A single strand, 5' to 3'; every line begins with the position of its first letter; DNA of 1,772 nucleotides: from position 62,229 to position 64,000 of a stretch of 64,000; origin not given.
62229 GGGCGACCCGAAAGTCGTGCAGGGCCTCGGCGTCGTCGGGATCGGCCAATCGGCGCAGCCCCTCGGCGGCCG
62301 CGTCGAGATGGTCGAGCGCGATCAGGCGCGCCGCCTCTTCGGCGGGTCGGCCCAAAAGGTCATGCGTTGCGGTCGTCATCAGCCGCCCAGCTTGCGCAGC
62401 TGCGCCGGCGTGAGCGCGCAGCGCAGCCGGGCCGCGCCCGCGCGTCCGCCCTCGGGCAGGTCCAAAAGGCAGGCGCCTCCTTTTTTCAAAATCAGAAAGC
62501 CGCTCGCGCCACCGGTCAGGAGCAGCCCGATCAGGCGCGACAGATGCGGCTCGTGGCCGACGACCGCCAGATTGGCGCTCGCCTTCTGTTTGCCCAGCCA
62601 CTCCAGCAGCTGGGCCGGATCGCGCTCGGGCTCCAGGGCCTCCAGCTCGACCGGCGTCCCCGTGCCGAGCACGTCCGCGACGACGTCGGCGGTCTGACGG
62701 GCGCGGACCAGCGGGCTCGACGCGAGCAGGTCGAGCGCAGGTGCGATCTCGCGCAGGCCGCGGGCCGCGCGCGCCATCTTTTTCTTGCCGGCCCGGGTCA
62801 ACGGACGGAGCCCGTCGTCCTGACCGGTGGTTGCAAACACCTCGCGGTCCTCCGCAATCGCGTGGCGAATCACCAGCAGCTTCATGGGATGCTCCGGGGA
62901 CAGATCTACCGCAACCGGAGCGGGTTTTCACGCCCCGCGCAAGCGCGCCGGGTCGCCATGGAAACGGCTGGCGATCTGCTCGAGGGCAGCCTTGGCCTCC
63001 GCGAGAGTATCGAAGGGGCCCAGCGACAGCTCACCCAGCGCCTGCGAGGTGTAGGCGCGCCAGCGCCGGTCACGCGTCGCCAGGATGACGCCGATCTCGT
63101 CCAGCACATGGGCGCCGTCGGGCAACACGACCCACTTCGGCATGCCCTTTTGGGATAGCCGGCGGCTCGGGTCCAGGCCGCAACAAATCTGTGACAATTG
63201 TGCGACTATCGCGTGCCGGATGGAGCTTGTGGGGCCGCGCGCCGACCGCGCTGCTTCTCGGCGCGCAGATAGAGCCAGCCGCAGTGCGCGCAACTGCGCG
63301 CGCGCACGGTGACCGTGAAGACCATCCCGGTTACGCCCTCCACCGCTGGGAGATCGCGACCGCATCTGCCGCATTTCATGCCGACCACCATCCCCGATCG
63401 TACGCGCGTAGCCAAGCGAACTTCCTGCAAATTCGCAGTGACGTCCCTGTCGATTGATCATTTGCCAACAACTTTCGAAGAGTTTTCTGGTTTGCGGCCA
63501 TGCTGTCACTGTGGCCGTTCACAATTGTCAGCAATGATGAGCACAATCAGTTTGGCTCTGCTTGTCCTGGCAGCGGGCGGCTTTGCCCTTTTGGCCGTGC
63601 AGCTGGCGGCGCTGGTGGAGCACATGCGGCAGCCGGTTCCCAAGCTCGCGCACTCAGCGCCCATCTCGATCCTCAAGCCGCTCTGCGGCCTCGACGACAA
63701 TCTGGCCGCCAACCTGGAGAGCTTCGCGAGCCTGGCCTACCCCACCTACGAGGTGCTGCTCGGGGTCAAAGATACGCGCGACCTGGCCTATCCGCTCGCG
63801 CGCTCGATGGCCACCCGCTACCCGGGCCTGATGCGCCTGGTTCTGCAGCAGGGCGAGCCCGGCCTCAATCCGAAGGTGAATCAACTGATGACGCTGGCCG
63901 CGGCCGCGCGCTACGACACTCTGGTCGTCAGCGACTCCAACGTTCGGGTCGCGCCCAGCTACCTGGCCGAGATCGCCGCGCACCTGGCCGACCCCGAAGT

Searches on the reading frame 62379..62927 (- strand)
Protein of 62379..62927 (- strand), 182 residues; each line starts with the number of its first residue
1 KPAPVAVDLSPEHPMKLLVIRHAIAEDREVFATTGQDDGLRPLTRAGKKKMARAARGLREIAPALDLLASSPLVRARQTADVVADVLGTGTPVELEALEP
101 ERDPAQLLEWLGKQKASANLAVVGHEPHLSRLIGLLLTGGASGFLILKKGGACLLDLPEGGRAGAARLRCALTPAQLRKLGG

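Call 91: search_protein_families(library=pfam, proteins=[window:62379-62927:-], max_evalue=0.001)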
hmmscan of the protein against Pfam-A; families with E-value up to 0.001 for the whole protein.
window:62379-62927:- (182 aa): 1 family
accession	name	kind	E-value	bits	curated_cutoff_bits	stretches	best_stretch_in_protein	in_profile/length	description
PF00300.27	His_Phos_1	-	8.8e-09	35.7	21.7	1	17-96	1-74/194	Histidine phosphatase superfamily (branch 1)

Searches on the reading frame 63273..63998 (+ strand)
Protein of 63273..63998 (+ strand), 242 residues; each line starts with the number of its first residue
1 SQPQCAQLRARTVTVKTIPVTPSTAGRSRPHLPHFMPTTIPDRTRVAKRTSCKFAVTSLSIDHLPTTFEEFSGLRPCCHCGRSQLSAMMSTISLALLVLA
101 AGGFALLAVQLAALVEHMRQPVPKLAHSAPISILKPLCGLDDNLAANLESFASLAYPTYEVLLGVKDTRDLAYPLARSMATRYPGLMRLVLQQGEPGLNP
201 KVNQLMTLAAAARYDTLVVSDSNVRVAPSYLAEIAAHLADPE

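Call 89: search_protein_families(library=pfam, proteins=[window:63273-63998:+], max_evalue=0.0001)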
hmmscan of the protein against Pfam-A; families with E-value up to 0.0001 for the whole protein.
window:63273-63998:+ (242 aa): 2 families
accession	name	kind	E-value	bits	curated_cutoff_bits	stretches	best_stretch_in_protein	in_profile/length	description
PF13506.12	Glyco_transf_21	-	2.9e-14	53.3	21.7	1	186-241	3-58/174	Glycosyl transferase family 21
PF13641.12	Glyco_tranf_2_3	-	3.9e-05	24.2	27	1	144-238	16-111/230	Glycosyltransferase like family 2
